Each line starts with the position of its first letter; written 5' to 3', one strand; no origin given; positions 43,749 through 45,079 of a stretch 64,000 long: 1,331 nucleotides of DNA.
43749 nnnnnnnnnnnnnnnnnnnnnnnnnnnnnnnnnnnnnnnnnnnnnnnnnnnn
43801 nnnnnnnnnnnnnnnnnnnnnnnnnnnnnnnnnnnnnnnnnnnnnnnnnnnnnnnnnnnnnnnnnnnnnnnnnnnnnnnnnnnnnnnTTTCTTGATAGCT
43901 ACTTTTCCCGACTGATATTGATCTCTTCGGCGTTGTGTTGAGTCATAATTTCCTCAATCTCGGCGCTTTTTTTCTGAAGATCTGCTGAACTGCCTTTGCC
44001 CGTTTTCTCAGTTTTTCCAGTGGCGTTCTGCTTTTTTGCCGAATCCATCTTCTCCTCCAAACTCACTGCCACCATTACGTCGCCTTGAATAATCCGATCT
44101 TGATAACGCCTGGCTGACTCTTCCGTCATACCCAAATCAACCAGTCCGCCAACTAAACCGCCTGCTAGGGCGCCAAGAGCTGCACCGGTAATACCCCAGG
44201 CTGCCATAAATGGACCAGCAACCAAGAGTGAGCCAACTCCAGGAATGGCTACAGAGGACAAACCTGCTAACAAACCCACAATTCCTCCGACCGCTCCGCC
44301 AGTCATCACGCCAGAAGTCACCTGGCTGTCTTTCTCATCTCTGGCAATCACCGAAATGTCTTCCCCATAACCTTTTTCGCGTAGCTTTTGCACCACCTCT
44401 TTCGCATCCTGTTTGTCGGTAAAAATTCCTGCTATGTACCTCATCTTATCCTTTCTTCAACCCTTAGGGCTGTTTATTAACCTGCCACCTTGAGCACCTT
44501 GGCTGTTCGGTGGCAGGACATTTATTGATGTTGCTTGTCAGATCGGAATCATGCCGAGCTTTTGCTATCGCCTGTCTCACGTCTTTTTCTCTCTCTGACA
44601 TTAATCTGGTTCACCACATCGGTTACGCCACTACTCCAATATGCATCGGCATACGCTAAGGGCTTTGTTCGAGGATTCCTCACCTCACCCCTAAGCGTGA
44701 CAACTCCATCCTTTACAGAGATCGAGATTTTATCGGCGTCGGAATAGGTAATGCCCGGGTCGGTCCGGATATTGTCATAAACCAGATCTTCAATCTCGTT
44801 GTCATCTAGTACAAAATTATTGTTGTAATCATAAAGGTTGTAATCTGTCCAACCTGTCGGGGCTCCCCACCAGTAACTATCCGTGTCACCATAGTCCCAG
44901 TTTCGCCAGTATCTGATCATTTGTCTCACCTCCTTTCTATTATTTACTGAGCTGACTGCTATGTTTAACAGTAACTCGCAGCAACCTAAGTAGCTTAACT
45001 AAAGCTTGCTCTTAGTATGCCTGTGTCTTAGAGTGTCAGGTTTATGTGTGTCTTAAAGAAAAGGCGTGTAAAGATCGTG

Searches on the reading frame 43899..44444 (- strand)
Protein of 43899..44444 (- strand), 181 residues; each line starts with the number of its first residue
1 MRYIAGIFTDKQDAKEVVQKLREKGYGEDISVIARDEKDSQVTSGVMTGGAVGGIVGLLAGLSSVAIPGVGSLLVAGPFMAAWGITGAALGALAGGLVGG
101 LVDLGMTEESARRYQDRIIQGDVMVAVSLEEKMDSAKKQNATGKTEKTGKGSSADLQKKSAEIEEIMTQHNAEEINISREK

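Call 12: search_protein_families(library=pfam, proteins=[window:43899-44444:-], max_evalue=0.001)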
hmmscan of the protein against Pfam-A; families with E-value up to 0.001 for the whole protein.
window:43899-44444:- (181 aa): 1 family
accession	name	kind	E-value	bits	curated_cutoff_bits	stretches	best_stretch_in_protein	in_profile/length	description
PF11181.13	YflT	-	2.5e-06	28.4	26.2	0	5-48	3-47/99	Heat induced stress protein YflT domain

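Call 68: search_protein_families(library=ncbifam, proteins=[window:43899-44444:-], max_evalue=0.001)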
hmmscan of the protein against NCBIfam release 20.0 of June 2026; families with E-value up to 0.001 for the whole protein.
window:43899-44444:- (181 aa): 0 families

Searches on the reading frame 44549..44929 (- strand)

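Call 12: search_protein_families(library=pfam, proteins=[window:44549-44929:-], max_evalue=0.001)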
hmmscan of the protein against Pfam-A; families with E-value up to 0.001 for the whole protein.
window:44549-44929:- (126 aa): 1 family
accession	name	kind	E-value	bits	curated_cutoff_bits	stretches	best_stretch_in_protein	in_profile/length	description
PF04972.22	BON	-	6.9e-13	49.1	27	1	42-112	1-68/69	BON domain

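Call 68: search_protein_families(library=ncbifam, proteins=[window:44549-44929:-], max_evalue=0.001)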
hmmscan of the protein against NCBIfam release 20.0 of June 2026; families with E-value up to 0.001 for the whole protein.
window:44549-44929:- (126 aa): 0 families
